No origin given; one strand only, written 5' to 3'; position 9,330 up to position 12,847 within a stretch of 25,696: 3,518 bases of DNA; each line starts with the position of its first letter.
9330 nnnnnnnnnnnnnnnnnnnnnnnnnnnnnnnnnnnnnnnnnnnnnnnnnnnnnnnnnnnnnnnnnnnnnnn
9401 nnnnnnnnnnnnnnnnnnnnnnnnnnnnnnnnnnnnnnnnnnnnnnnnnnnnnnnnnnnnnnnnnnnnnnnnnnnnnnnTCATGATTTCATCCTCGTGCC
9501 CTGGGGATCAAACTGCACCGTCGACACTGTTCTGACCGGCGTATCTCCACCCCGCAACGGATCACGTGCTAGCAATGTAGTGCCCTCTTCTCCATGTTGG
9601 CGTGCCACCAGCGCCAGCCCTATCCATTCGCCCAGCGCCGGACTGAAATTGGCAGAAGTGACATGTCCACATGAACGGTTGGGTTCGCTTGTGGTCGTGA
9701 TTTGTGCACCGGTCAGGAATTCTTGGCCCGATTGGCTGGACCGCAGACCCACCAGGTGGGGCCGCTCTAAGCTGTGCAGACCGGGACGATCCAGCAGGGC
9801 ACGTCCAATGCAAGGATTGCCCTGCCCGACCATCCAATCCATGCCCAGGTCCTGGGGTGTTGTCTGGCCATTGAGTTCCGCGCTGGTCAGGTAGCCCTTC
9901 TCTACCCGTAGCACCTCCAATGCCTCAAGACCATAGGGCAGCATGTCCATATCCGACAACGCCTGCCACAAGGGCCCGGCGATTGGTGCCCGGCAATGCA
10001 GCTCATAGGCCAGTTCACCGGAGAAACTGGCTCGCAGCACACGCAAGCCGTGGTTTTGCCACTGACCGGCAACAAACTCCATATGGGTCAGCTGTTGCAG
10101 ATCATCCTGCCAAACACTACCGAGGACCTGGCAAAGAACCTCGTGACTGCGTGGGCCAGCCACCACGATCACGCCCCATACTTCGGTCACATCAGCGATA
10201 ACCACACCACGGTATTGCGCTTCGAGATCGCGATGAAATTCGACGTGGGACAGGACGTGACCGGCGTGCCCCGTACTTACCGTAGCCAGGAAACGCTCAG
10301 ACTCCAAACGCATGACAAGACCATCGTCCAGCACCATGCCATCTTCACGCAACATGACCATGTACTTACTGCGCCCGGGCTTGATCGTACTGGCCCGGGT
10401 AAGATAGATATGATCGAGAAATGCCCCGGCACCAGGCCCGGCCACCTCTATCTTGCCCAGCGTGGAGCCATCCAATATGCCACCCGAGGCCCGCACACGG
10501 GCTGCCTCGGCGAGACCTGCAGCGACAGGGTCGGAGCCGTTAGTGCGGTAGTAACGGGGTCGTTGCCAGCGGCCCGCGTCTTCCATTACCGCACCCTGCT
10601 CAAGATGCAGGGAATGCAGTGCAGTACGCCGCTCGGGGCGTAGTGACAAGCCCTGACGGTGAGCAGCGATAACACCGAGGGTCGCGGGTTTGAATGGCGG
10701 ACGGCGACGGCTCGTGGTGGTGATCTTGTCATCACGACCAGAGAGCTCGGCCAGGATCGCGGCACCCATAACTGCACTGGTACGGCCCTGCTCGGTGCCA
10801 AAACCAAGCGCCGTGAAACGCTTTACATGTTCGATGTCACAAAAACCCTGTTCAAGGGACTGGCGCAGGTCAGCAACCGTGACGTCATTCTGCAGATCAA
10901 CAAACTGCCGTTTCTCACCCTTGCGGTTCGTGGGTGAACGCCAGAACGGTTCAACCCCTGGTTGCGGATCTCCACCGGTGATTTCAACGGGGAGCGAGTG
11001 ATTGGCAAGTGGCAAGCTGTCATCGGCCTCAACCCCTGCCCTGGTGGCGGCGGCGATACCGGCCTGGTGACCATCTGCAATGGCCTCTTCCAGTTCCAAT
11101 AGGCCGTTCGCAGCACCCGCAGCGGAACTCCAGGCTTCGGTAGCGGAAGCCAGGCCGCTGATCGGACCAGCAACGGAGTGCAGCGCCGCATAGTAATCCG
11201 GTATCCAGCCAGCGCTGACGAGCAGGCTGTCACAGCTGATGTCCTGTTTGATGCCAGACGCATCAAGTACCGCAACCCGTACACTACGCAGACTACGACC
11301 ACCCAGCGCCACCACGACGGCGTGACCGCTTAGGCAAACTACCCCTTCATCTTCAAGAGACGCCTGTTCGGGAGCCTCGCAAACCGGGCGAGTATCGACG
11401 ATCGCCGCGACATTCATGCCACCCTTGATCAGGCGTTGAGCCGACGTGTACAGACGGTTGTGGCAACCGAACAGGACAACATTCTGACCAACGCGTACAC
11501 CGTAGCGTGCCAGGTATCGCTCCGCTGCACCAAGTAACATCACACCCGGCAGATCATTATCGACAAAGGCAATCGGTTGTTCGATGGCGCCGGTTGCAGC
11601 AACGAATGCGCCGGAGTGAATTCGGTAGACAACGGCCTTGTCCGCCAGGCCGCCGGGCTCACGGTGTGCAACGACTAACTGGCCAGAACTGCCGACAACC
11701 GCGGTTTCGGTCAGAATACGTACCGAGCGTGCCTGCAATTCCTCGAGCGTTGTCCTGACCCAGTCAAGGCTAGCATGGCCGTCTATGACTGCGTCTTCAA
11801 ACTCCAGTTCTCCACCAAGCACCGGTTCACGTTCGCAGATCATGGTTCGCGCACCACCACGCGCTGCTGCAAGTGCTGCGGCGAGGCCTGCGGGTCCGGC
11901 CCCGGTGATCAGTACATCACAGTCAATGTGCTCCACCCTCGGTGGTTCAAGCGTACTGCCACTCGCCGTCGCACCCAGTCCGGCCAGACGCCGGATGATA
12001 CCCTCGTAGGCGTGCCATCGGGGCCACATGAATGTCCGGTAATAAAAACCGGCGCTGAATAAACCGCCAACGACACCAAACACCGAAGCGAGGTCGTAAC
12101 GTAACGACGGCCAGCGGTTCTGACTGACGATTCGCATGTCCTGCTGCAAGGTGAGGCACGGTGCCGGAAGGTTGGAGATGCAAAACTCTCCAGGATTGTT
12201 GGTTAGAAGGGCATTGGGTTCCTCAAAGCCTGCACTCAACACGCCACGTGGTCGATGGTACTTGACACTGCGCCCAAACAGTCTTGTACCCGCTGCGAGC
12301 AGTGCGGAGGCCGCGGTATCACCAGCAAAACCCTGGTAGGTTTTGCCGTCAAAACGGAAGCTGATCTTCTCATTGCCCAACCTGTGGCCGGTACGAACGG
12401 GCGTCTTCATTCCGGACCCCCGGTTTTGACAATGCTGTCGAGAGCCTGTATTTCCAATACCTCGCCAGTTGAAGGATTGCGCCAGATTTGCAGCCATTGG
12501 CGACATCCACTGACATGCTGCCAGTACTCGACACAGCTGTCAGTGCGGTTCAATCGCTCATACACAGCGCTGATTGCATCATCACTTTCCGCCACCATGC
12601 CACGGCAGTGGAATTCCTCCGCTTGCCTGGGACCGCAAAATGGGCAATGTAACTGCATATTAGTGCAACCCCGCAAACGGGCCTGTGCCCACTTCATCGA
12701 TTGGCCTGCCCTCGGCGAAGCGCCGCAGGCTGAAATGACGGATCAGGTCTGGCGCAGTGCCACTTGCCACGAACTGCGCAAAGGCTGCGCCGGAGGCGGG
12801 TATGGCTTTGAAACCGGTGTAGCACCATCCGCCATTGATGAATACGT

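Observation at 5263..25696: Candidate undescribed system: TBDR-led amide/ester capture, periplasmic hydrolysis and N-demethylation locus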

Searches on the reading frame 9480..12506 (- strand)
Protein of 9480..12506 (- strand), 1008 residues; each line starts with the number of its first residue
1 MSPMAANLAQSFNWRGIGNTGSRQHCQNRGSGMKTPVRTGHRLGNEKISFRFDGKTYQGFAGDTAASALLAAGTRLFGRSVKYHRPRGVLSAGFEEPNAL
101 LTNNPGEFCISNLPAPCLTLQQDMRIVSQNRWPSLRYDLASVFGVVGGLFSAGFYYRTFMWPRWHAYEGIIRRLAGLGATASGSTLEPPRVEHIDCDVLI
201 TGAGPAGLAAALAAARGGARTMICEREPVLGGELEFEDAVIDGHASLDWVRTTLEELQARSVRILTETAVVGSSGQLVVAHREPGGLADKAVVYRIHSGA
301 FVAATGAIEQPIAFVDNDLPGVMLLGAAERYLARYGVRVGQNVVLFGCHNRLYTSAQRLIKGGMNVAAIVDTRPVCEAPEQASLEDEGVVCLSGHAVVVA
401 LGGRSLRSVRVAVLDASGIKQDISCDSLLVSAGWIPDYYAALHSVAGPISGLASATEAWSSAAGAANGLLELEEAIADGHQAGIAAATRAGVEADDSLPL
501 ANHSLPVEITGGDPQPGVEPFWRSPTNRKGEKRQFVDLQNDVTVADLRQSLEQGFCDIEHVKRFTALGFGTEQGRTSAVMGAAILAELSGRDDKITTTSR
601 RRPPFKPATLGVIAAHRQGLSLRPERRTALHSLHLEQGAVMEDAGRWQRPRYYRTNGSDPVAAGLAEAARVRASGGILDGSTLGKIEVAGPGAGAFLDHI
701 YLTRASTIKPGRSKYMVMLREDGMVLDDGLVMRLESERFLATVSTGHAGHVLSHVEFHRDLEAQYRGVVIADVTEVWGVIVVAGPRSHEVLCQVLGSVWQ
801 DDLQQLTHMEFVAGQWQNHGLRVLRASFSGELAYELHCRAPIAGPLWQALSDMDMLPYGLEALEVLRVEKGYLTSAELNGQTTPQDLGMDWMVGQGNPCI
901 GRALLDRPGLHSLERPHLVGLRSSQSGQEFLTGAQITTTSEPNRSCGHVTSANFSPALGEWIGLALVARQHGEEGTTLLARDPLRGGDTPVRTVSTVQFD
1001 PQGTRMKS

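Call 4: search_protein_families(library=pfam, proteins=[window:9480-12506:-])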
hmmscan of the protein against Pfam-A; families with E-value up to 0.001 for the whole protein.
window:9480-12506:- (1008 aa): 10 families
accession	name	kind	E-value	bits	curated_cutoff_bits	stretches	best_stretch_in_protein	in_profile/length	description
PF01571.26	GCV_T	-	8.2e-60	202.6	25.6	1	630-892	1-255/255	Aminomethyltransferase folate-binding domain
PF17806.6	SO_alpha_A3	-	9e-30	103.3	23.1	1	532-616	2-86/87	Sarcosine oxidase A3 domain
PF13510.11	Fer2_4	-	5.3e-17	62.1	22.8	1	46-130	2-81/82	2Fe-2S iron-sulfur cluster binding domain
PF08669.17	GCV_T_C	-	2e-10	40.8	25.9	1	918-1000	3-80/80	Glycine cleavage T-protein C-terminal barrel domain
PF12831.13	FAD_oxidored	-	3.4e-10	40.2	27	1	197-234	1-38/416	FAD dependent oxidoreductase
PF00890.30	FAD_binding_2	-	1.5e-07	31.4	20.4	1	197-242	1-46/414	FAD binding domain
PF07992.20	Pyr_redox_2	-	4.3e-07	30.1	26.1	1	197-437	2-240/291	Pyridine nucleotide-disulphide oxidoreductase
PF13450.12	NAD_binding_8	-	0.00022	21.9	21.9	0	200-237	1-38/68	NAD(P)-binding Rossmann-like domain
PF01946.23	Thi4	-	0.00044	20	26.2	1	192-232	14-55/235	Thi4 family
PF03486.20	HI0933_like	-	0.00092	19.2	50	0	197-231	2-36/244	HI0933-like protein Rossmann domain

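Call 5: search_protein_families(library=ncbifam, proteins=[window:9480-12506:-])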
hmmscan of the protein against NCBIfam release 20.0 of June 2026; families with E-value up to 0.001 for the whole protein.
window:9480-12506:- (1008 aa): 34 families (the best 25 are shown)
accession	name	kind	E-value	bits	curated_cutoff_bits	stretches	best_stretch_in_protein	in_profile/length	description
TIGR01372.1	soxA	subfamily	4.9e-271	901.8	1164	1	45-1007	15-995/996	sarcosine oxidase subunit alpha family protein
NF001567.0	PRK00389.1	subfamily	3.4e-49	167.7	300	1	626-974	4-333/359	glycine cleavage system aminomethyltransferase GcvT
TIGR00528.1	gcvT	equivalog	9.9e-37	126.7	235.85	1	626-980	2-343/362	glycine cleavage system aminomethyltransferase GcvT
NF053776.1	TmaoDeMthMsil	equivalog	1.9e-36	125.9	1100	1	665-978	419-732/763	trimethylamine N-oxide demethylase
NF010093.0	PRK13579.1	equivalog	1e-30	106.8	459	1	626-1000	10-364/371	glycine cleavage system aminomethyltransferase GcvT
NF009133.0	PRK12486.1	equivalog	1.3e-16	60.5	410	1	676-979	56-351/369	dimethylsulfoniopropionate demethylase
TIGR03997.1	mycofact_OYE_2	equivalog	6.8e-09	34.6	793.15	1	184-269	371-453/645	mycofactocin system FadH/OYE family oxidoreductase 2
NF004789.0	PRK06134.1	subfamily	3.3e-08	32.6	747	1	192-233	9-50/581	FAD-dependent oxidoreductase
NF009477.0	PRK12843.1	equivalog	1.6e-06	26.9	758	1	194-233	15-54/578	FAD-dependent oxidoreductase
NF009410.0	PRK12771.1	subfamily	7.2e-06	24.9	516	1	173-236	117-179/566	NAD(P)-binding protein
NF009478.0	PRK12844.1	equivalog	1.7e-05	23.4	789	1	195-233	8-46/559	3-ketosteroid-delta-1-dehydrogenase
NF053677.1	Desat2ChcC2Cyan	equivalog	1.9e-05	23.3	900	1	196-233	1-38/558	4-oxocyclohex-2-ene-1-carboxylate 5-dehydrogenase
NF005510.0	PRK07121.1-3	subfamily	2.1e-05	23.5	481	1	194-232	21-59/492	FAD-binding protein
NF003585.0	PRK05249.1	equivalog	2.4e-05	23.1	465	1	193-233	4-44/464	Si-specific NAD(P)(+) transhydrogenase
NF005691.0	PRK07494.1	equivalog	3.3e-05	22.6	459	1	193-228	6-41/404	UbiH/UbiF family hydroxylase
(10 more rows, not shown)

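Call 33: find_homologous_proteins(query=window:9480-12506:-)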
Query window:9480-12506:- (1008 aa): 6319 proteins with E <= 0.001 among 8000 candidates; the best 120 are listed.
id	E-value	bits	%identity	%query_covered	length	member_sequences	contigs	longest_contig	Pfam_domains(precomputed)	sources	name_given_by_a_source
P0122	0.0e+0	1999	90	97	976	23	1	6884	PF01571.27,PF08669.18,PF17806.7,PF13510.12,PF00890.31,PF07992.21,PF12831.14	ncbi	-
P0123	0.0e+0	1985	89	97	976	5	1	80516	PF01571.27,PF08669.18,PF17806.7,PF13510.12,PF00890.31,PF07992.21,PF12831.14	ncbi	-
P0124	0.0e+0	1945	88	97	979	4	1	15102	PF01571.27,PF08669.18,PF17806.7,PF13510.12,PF00890.31,PF07992.21,PF12831.14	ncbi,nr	ncbi:MAG: FAD-dependent oxidoreductase [Gammaproteobacteria bacterium]|nr:FAD-dependent oxidoreducta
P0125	0.0e+0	1833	83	97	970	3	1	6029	PF01571.27,PF08669.18,PF17806.7,PF13510.12,PF00890.31,PF07992.21,PF12831.14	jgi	jgi:glycine cleavage system aminomethyltransferase T/NADPH-dependent 2,4-dienoyl-CoA reductase/sulfu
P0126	0.0e+0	1814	82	97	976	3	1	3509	PF01571.27,PF08669.18,PF17806.7,PF13510.12,PF00890.31,PF07992.21,PF12831.14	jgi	jgi:glycine cleavage system aminomethyltransferase T/NADPH-dependent 2,4-dienoyl-CoA reductase/sulfu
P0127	0.0e+0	1731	78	97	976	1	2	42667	PF01571.27,PF08669.18,PF17806.7,PF01266.31,PF13510.12,PF00890.31,PF07992.21,PF12831.14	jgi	-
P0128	0.0e+0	1708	90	84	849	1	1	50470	PF01571.27,PF01946.24,PF08669.18,PF17806.7,PF00890.31,PF07992.21,PF12831.14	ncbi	-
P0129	0.0e+0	1656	75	97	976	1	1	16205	PF01571.27,PF08669.18,PF17806.7,PF01266.31,PF13510.12,PF00890.31,PF07992.21,PF12831.14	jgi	-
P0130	0.0e+0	1652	75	97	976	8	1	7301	PF01571.27,PF01946.24,PF08669.18,PF17806.7,PF01266.31,PF13510.12,PF13450.13,PF00890.31,PF07992.21,PF12831.14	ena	-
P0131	0.0e+0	1606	73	97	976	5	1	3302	PF01571.27,PF08669.18,PF17806.7,PF13510.12,PF13450.13,PF00890.31,PF07992.21,PF12831.14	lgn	-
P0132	0.0e+0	1575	72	97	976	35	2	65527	PF01571.27,PF01946.24,PF08669.18,PF17806.7,PF01266.31,PF13510.12,PF13450.13,PF00890.31,PF07992.21,PF12831.14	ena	-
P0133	0.0e+0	1238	60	96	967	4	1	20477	PF01571.27,PF01946.24,PF08669.18,PF17806.7,PF13510.12,PF00890.31,PF07992.21,PF12831.14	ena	-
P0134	0.0e+0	1215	58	97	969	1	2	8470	PF01571.27,PF08669.18,PF17806.7,PF13510.12,PF00890.31,PF07992.21,PF01134.29,PF12831.14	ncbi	-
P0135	0.0e+0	1201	59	97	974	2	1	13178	PF01571.27,PF08669.18,PF17806.7,PF13510.12,PF00890.31,PF07992.21,PF01262.28,PF12831.14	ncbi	-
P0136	0.0e+0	1199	59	97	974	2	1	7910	PF01571.27,PF08669.18,PF17806.7,PF13510.12,PF00890.31,PF07992.21,PF12831.14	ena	-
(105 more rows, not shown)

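Call 34: find_encoding_contigs(protein=P0123, flank=10000, max_places=1)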
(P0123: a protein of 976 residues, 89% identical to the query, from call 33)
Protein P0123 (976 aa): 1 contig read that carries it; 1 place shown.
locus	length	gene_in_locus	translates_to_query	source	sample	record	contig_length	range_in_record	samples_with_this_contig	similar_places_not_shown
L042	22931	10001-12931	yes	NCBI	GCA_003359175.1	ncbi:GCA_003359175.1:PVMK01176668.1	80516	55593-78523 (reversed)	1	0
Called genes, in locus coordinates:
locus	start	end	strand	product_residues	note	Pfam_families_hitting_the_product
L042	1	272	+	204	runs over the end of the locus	PF00326:Peptidase_S9, PF00561:Abhydrolase_1 (faint), PF01738:DLH, PF03959:FSH1, PF12146:Hydrolase_4 (faint), PF02129:Peptidase_S15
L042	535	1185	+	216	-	PF17132:Glyco_hydro_106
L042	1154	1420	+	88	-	-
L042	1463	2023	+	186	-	PF17132:Glyco_hydro_106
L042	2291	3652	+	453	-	PF17132:Glyco_hydro_106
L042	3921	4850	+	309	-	PF00578:AhpC-TSA, PF08534:Redoxin, PF13905:Thioredoxin_8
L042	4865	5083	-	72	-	PF13443:HTH_26, PF01381:HTH_3, PF13560:HTH_31 (weak)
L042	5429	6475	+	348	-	PF06253:MTTB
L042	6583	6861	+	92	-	PF06253:MTTB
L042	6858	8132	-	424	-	PF07690:MFS_1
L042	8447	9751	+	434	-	PF01266:DAO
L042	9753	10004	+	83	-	PF04267:SoxD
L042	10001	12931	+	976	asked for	PF13510:Fer2_4, PF00890:FAD_binding_2 (weak), PF07992:Pyr_redox_2 (faint), PF12831:FAD_oxidored, PF17806:SO_alpha_A3, PF01571:GCV_T, PF08669:GCV_T_C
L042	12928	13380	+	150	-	-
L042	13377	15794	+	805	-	PF01266:DAO, PF13454:NAD_binding_9 (faint), PF16350:FAO_M, PF01571:GCV_T, PF08669:GCV_T_C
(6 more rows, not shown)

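Call 35: find_encoding_contigs(protein=P0128, flank=10000, max_places=1)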
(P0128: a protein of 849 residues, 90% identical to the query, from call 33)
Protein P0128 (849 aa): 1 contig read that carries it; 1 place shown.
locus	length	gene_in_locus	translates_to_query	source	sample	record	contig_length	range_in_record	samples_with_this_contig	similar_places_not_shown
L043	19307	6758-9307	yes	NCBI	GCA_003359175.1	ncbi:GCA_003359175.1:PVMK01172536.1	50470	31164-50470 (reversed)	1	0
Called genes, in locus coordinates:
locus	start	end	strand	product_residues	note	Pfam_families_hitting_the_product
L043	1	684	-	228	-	?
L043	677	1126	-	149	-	PF07690:MFS_1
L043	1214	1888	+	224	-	PF01022:HTH_5, PF12840:HTH_20, PF00581:Rhodanese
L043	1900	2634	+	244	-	PF00753:Lactamase_B (weak)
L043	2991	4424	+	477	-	PF06253:MTTB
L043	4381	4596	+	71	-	-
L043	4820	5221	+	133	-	PF01946:Thi4 (weak), PF01266:DAO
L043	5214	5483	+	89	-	-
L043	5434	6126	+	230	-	PF01266:DAO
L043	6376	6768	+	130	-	PF13510:Fer2_4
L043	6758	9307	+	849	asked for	PF01946:Thi4 (faint), PF00890:FAD_binding_2 (weak), PF07992:Pyr_redox_2 (weak), PF12831:FAD_oxidored, PF17806:SO_alpha_A3, PF01571:GCV_T, PF08669:GCV_T_C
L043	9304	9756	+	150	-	-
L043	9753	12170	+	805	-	PF01266:DAO, PF13454:NAD_binding_9 (faint), PF16350:FAO_M, PF01571:GCV_T, PF08669:GCV_T_C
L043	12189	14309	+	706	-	PF02129:Peptidase_S15, PF00561:Abhydrolase_1, PF12146:Hydrolase_4, PF00326:Peptidase_S9, PF08530:PepX_C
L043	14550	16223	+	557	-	PF13520:AA_permease_2, PF00324:AA_permease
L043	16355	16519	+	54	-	-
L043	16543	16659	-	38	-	-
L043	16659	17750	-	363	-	PF00324:AA_permease, PF13520:AA_permease_2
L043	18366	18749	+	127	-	PF19283:APEH_N (faint), PF26550:Tricorn_2nd, PF07676:PD40 (faint), PF26549:Tricorn_N (weak)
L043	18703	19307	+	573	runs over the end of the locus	PF25174:Beta-prop_THOC3 (weak), PF26549:Tricorn_N (weak), PF26550:Tricorn_2nd, PF07676:PD40, PF26549:Tricorn_N, PF26550:Tricorn_2nd, PF00326:Peptidase_S9, PF01738:DLH, +7 more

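Call 36: find_encoding_contigs(protein=P0127, flank=10000, max_places=1)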
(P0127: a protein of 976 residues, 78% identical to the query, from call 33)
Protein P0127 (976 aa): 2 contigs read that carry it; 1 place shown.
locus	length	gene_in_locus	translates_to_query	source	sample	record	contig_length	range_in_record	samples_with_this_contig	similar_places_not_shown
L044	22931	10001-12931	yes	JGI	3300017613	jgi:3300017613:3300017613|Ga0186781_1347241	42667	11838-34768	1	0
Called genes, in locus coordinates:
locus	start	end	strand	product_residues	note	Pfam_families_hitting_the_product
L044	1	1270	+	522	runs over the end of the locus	PF06253:MTTB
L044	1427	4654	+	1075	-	PF14870:PSII_BNR (faint), PF25852:DUF6242_C (faint), PF02012:BNR (faint), PF15899:BNR_6 (faint), PF15902:Sortilin-Vps10 (weak)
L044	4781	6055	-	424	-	PF07690:MFS_1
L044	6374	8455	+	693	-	PF02129:Peptidase_S15, PF00326:Peptidase_S9 (weak), PF00561:Abhydrolase_1, PF12146:Hydrolase_4, PF08530:PepX_C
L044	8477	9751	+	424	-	PF01266:DAO, PF01946:Thi4 (weak)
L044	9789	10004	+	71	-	PF04267:SoxD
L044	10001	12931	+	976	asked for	PF13510:Fer2_4, PF00890:FAD_binding_2 (weak), PF01266:DAO (faint), PF07992:Pyr_redox_2 (weak), PF12831:FAD_oxidored, PF17806:SO_alpha_A3, PF01571:GCV_T, PF08669:GCV_T_C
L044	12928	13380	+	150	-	-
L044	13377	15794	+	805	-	PF01266:DAO, PF16350:FAO_M, PF01571:GCV_T, PF08669:GCV_T_C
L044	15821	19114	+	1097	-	PF02012:BNR (faint), PF15902:Sortilin-Vps10 (weak)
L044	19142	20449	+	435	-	PF01244:Peptidase_M19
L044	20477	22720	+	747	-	PF02225:PA, PF04389:Peptidase_M28, PF04253:TFR_dimer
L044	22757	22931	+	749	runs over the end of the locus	PF02225:PA (weak), PF04389:Peptidase_M28, PF04253:TFR_dimer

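Call 48: search_solved_structures(query=window:9480-12506:-, max_evalue=1e-20)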
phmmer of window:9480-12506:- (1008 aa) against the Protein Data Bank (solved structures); distinct sequences matched with E-value up to 1e-20: 4.
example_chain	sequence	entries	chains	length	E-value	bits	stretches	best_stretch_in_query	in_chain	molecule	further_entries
1vrq_A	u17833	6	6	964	3.2e-130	439.1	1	174-1006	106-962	Sarcosine oxidase alpha subunit | Subunit alpha of sarcosine oxidase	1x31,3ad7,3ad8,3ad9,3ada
2gag_A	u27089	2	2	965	2.3e-124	419.7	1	175-1006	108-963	heterotetrameric sarcosine oxidase alpha-subunit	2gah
1woo_A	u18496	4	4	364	1.5e-31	112.5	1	626-970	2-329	Aminomethyltransferase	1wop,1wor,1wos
1yx2_A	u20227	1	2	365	2.4e-25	91.9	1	626-978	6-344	Aminomethyltransferase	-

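Call 65: search_protein_families(library=ncbifam, proteins=[L044:4781-6055:-, L043:2991-4424:+], max_evalue=0.00001)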
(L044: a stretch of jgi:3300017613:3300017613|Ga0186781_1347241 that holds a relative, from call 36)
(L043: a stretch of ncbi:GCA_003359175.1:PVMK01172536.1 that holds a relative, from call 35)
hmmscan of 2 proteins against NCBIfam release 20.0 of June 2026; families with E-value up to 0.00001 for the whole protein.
L044:4781-6055:- (424 aa): 14 families
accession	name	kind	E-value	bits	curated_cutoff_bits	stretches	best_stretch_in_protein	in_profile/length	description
TIGR00893.1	2A0114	subfamily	6.2e-71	239.4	395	1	14-415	1-398/399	D-galactonate transporter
TIGR00881.1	2A0104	subfamily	3.4e-39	134.9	407.75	1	17-397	5-378/379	phosphoglycerate transporter protein PgtP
TIGR00894.1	2A0114euk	subfamily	1.1e-24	86.8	626.45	1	38-385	72-416/465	Na(+)-dependent inorganic phosphate cotransporter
TIGR00886.1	2A0108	subfamily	3.5e-22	79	311.7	1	11-376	5-366/368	NarK family nitrate/nitrite MFS transporter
NF049980.1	SfMCT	equivalog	3.6e-14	52.2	320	1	5-386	1-359/378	L-lactate MFS transporter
TIGR00895.1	2A0115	subfamily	2e-12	46.8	418.55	1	6-341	16-350/398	aromatic acid/H+ symport family MFS transporter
NF008586.0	PRK11551.1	equivalog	6.8e-12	45.1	410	1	27-368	35-353/406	3-(3-hydroxy-phenyl)propionate transporter MhpT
NF008661.1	PRK11663.1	subfamily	4.1e-09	36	564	1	9-420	32-436/439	MFS transporter family glucose-6-phosphate receptor UhpC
NF007107.1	PRK09556.1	equivalog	1.7e-08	33.9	497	1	14-340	37-361/469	hexose-6-phosphate:phosphate antiporter UhpT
NF047787.1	PhglyTportPgtP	equivalog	6.5e-08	31.8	750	1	12-397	34-418/451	phosphoglycerate transporter PgtP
NF053517.1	HbztTptrPcaK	equivalog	1.8e-07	30.5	770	1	5-190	17-192/437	4-hydroxybenzoate transporter PcaK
TIGR02332.1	HpaX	equivalog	9.8e-07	28.2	615.4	1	17-393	18-397/412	4-hydroxyphenylacetate permease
TIGR00880.1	2_A_01_02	superfamily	1.9e-06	28.1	131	1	45-187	1-133/141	multidrug resistance protein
TIGR00890.1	2A0111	subfamily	2.3e-06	26.8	374.85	1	6-410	2-376/377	oxalate/formate antiport family MFS transporter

L043:2991-4424:+ (477 aa): 1 family
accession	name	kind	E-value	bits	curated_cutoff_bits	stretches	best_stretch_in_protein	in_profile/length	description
TIGR02369.2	trimeth_pyl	equivalog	1.3e-84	284.4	525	1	1-463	3-463/469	[trimethylamine--corrinoid protein] Co-methyltransferase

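Call 77: list_cluster_members(proteins=[P0002, P0003, P0122, P0124, P0243, P0244])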
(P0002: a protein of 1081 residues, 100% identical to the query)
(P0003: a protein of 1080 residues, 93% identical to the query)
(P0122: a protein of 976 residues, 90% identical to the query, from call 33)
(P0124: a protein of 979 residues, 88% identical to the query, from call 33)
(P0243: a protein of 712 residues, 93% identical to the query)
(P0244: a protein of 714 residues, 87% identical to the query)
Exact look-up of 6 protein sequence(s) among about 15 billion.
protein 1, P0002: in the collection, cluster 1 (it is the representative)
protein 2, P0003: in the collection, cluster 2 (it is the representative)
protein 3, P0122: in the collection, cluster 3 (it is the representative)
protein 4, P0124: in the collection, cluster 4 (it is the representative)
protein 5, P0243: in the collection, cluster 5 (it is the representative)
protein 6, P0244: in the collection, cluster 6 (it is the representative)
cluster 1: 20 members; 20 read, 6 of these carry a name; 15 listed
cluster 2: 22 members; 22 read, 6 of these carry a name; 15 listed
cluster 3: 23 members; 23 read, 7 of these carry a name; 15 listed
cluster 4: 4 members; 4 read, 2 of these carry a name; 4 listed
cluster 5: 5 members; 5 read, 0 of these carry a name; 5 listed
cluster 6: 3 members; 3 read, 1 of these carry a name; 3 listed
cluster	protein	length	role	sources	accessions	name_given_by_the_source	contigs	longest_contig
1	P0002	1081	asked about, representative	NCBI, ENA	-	-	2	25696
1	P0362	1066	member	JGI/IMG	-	Tol biopolymer transport system component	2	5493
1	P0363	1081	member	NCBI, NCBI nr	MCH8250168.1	MAG: PD40 domain-containing protein [Proteobacteria bacterium] | PD40 domain-containing protein [Pseudomonadota bacterium]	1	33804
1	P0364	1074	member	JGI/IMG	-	Tol biopolymer transport system component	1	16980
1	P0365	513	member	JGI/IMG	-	hypothetical protein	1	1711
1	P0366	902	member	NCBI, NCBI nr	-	-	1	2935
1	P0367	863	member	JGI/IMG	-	Tol biopolymer transport system component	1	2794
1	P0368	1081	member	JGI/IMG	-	Tol biopolymer transport system component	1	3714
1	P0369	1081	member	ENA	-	-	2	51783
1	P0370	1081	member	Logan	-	-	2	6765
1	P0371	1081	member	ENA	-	-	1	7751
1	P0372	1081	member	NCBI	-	-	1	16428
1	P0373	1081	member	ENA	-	-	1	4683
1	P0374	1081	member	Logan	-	-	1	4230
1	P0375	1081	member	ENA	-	-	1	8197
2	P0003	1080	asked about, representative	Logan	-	-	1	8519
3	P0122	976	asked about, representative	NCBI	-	-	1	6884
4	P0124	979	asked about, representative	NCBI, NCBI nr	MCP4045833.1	MAG: FAD-dependent oxidoreductase [Gammaproteobacteria bacterium] | FAD-dependent oxidoreductase [Gammaproteobacteria bacterium]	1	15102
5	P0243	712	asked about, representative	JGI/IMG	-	-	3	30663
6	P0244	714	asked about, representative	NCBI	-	-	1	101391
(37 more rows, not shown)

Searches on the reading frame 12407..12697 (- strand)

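Call 5: search_protein_families(library=ncbifam, proteins=[window:12407-12697:-])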
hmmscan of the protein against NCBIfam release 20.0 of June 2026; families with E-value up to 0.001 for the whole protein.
window:12407-12697:- (96 aa): 1 family
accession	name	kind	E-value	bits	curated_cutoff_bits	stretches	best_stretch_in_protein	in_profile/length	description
TIGR01374.1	soxD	subfamily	2e-14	53.6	116.5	1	16-85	2-80/83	sarcosine oxidase subunit delta family protein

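Call 6: search_protein_families(library=pfam, proteins=[window:12407-12697:-])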
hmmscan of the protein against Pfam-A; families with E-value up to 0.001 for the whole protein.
window:12407-12697:- (96 aa): 1 family
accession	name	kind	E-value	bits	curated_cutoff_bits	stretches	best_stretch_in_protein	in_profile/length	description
PF04267.17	SoxD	-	7.6e-14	52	27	1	16-83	2-79/82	Sarcosine oxidase, delta subunit family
